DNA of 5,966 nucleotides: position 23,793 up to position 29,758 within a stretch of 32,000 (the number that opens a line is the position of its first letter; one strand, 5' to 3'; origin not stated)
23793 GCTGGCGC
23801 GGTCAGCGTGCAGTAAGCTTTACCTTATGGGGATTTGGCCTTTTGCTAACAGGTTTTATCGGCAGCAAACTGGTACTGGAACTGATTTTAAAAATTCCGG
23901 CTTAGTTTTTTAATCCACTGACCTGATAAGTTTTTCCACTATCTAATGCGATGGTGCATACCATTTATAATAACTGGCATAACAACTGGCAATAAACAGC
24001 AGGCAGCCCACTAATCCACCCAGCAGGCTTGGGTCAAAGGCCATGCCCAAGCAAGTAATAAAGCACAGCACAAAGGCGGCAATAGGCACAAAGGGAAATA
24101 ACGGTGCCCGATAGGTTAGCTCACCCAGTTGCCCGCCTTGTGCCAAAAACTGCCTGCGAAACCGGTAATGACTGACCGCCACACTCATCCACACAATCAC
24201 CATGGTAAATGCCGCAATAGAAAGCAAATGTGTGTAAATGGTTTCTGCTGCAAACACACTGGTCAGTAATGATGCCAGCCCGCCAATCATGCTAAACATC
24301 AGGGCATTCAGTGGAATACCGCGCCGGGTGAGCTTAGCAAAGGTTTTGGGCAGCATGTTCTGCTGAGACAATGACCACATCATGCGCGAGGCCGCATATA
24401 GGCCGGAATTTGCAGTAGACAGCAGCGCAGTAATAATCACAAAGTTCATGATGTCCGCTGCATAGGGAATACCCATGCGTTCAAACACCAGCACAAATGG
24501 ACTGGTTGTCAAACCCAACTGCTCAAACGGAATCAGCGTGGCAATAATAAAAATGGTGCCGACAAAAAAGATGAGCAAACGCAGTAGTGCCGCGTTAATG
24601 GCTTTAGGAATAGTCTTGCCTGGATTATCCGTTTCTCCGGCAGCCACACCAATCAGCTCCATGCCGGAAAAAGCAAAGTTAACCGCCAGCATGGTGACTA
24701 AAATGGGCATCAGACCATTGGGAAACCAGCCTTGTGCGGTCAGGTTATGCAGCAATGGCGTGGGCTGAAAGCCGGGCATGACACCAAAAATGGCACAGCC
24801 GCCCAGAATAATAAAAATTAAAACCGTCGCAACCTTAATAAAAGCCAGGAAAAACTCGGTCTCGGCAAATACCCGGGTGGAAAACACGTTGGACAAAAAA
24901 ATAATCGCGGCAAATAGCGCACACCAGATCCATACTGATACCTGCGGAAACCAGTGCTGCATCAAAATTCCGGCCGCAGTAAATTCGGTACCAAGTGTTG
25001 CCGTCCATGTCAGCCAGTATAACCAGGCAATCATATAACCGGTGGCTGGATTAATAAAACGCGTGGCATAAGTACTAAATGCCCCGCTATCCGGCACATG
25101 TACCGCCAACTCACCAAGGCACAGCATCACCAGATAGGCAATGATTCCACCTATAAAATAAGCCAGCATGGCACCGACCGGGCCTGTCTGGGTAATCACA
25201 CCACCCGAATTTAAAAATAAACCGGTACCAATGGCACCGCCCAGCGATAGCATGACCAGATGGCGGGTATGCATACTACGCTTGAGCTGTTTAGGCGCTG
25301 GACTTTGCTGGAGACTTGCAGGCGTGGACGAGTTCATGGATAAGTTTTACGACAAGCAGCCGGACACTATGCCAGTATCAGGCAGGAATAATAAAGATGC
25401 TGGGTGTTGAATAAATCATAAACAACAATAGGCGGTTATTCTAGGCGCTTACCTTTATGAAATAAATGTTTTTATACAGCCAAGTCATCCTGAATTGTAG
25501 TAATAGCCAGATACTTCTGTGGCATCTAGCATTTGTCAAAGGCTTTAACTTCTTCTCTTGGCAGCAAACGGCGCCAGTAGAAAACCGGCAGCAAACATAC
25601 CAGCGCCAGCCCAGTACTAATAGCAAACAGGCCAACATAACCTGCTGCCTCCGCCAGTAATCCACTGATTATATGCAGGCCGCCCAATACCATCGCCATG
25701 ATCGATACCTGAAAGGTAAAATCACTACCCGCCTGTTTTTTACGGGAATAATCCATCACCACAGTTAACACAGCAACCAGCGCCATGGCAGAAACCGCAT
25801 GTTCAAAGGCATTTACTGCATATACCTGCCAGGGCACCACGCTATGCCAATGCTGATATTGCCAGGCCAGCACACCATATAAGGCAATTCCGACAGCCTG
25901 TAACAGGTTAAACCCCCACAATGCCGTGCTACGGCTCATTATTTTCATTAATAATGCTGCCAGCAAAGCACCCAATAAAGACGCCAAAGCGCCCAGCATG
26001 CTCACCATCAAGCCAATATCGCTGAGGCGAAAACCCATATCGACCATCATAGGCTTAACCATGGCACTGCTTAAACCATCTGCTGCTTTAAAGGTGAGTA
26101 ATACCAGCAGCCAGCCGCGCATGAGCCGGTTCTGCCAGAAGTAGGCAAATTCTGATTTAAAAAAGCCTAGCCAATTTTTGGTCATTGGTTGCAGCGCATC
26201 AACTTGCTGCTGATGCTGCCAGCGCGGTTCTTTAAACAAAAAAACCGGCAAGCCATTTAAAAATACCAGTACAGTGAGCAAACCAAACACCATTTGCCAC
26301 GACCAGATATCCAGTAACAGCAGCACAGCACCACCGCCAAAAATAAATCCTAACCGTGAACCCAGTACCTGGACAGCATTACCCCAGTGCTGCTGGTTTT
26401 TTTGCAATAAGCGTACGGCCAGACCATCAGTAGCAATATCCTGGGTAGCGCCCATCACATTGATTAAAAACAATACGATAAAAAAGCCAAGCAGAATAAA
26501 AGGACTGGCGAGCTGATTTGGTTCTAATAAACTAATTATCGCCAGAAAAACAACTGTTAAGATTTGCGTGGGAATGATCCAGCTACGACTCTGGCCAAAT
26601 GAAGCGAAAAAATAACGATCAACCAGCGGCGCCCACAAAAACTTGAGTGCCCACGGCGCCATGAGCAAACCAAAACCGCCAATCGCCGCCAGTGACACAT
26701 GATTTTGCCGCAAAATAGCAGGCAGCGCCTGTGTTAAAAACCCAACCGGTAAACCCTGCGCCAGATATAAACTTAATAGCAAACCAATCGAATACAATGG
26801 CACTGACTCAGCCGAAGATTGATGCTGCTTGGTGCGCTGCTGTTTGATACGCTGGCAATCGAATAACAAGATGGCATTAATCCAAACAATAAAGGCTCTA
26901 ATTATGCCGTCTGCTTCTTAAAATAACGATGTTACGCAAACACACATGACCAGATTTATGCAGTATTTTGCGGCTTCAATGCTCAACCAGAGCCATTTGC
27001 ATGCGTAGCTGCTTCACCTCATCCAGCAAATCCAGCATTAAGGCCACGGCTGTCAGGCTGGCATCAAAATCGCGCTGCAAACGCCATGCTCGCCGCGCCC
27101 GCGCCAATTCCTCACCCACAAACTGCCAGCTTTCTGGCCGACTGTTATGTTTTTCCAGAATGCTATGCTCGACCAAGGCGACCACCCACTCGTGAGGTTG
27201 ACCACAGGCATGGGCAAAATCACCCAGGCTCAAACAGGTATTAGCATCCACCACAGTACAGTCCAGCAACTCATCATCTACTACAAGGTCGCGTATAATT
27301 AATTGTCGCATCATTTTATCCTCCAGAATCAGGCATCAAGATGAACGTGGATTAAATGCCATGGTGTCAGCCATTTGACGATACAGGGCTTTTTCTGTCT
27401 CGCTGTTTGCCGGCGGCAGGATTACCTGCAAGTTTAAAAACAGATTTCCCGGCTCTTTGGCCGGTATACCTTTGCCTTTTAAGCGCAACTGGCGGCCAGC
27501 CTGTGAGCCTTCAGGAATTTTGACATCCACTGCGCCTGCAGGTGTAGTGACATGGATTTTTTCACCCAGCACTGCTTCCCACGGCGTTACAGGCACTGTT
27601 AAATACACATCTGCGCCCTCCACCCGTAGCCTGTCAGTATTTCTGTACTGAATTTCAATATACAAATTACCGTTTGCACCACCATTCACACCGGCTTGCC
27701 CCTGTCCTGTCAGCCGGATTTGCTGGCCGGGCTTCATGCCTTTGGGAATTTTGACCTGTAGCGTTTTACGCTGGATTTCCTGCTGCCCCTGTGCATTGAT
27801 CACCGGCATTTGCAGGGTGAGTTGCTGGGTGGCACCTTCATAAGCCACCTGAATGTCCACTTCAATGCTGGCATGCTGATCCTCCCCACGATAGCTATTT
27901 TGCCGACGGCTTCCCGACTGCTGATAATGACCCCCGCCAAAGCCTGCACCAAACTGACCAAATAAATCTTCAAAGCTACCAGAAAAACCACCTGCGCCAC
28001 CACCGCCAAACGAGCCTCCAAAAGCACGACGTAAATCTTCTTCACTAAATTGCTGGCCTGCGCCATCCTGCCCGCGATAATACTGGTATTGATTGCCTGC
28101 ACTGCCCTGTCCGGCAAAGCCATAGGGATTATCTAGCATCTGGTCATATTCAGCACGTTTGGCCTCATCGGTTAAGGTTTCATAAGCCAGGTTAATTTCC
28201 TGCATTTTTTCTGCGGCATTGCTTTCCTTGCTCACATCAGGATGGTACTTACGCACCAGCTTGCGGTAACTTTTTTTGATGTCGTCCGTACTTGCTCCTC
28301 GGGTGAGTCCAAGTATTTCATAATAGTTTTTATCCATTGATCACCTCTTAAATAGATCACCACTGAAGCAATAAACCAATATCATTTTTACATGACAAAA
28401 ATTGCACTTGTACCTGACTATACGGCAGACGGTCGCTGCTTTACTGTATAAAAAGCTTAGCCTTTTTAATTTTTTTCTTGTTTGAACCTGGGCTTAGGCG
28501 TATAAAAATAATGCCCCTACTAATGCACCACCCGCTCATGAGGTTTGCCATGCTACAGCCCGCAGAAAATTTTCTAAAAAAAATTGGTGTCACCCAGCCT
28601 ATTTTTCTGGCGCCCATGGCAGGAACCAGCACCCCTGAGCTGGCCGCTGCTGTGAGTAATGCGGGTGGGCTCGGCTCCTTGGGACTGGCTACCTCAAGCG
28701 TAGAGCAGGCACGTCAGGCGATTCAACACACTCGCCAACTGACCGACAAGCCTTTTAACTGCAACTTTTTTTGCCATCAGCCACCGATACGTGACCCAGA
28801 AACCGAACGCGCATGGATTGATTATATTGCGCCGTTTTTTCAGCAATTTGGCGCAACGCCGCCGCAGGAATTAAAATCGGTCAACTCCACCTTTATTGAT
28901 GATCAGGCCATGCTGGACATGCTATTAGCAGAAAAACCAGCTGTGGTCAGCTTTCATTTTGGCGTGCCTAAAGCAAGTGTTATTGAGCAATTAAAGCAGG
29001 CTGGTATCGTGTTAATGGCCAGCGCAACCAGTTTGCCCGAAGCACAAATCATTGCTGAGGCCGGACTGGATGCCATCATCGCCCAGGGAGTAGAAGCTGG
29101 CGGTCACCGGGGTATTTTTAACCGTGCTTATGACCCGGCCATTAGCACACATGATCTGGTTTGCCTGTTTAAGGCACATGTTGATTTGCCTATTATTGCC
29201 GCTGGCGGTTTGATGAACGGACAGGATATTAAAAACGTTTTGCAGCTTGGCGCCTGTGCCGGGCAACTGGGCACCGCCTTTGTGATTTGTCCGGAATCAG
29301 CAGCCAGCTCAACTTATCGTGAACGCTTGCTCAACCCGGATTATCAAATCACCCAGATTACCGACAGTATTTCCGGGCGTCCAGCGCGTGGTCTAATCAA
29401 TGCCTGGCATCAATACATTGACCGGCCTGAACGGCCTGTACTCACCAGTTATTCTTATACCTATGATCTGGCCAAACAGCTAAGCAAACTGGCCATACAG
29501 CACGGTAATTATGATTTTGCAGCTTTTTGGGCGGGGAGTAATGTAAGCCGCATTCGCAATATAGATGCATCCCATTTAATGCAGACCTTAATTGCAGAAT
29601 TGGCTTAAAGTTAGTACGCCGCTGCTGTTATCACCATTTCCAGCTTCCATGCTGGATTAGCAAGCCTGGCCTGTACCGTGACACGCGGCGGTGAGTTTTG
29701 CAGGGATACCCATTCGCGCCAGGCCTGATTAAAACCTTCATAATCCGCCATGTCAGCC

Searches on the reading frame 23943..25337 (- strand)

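Call 50: search_protein_families(library=pfam, proteins=[window:23943-25337:-], max_evalue=0.001)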
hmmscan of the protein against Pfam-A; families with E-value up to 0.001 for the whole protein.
window:23943-25337:- (464 aa): 2 families
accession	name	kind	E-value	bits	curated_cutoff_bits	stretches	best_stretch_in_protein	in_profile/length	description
PF00324.27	AA_permease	-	2.5e-122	409.4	24.6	1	26-439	1-427/470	Amino acid permease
PF13520.12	AA_permease_2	-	1.5e-43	149.7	27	1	27-429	6-401/427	Amino acid permease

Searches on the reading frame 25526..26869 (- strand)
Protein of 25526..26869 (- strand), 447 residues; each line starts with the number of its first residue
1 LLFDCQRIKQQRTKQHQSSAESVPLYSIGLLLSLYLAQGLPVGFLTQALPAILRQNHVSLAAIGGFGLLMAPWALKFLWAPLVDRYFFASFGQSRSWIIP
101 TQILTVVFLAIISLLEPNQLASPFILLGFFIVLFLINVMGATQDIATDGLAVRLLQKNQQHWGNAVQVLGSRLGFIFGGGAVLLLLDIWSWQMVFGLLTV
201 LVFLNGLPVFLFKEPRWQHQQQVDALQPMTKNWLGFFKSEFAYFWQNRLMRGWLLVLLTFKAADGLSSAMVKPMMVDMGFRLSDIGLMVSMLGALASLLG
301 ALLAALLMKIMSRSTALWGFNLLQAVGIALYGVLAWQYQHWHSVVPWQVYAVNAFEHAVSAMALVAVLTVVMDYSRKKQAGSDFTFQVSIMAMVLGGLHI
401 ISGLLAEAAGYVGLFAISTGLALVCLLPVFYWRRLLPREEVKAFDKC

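Call 50: search_protein_families(library=pfam, proteins=[window:25526-26869:-], max_evalue=0.001)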
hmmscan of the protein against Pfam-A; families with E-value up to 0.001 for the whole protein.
window:25526-26869:- (447 aa): 2 families
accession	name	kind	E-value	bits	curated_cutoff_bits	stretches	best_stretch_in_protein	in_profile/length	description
PF13000.13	Acatn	-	4.4e-23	82.1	23.7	1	30-178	4-170/546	Acetyl-coenzyme A transporter 1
PF07690.21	MFS_1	-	2.9e-20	72.9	33.4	2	32-341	2-296/347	Major Facilitator Superfamily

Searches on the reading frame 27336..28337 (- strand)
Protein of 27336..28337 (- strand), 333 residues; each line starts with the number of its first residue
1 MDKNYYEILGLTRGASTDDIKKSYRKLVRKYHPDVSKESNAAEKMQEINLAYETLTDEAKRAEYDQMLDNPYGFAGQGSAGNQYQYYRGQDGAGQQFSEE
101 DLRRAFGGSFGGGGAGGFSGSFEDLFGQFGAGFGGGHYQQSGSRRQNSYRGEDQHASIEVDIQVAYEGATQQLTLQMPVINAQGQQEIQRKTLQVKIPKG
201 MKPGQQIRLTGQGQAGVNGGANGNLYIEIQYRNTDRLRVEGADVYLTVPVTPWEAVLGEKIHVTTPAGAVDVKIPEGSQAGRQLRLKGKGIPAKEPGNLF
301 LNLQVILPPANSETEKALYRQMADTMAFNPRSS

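Call 50: search_protein_families(library=pfam, proteins=[window:27336-28337:-], max_evalue=0.001)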
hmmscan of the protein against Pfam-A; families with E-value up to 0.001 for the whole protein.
window:27336-28337:- (333 aa): 2 families
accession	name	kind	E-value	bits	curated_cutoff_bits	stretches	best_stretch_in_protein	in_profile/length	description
PF01556.23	DnaJ_C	-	6.3e-40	137.1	26.6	1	156-308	3-152/152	DnaJ C terminal domain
PF00226.36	DnaJ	-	6e-24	84.4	27.8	1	4-65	1-63/63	DnaJ domain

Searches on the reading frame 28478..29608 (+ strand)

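Call 50: search_protein_families(library=pfam, proteins=[window:28478-29608:+], max_evalue=0.001)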
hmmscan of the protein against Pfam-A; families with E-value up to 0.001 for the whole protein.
window:28478-29608:+ (376 aa): 3 families
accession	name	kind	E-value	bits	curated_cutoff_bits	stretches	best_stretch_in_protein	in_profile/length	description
PF03060.21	NMO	-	2.1e-76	257.9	28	1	33-372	4-329/331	Nitronate monooxygenase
PF00478.31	IMPDH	-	9.3e-07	28.6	25.6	0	31-201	26-121/345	IMP dehydrogenase / GMP reductase domain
PF01180.27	DHO_dh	-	3.6e-05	23.5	27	1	226-269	228-273/291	Dihydroorotate dehydrogenase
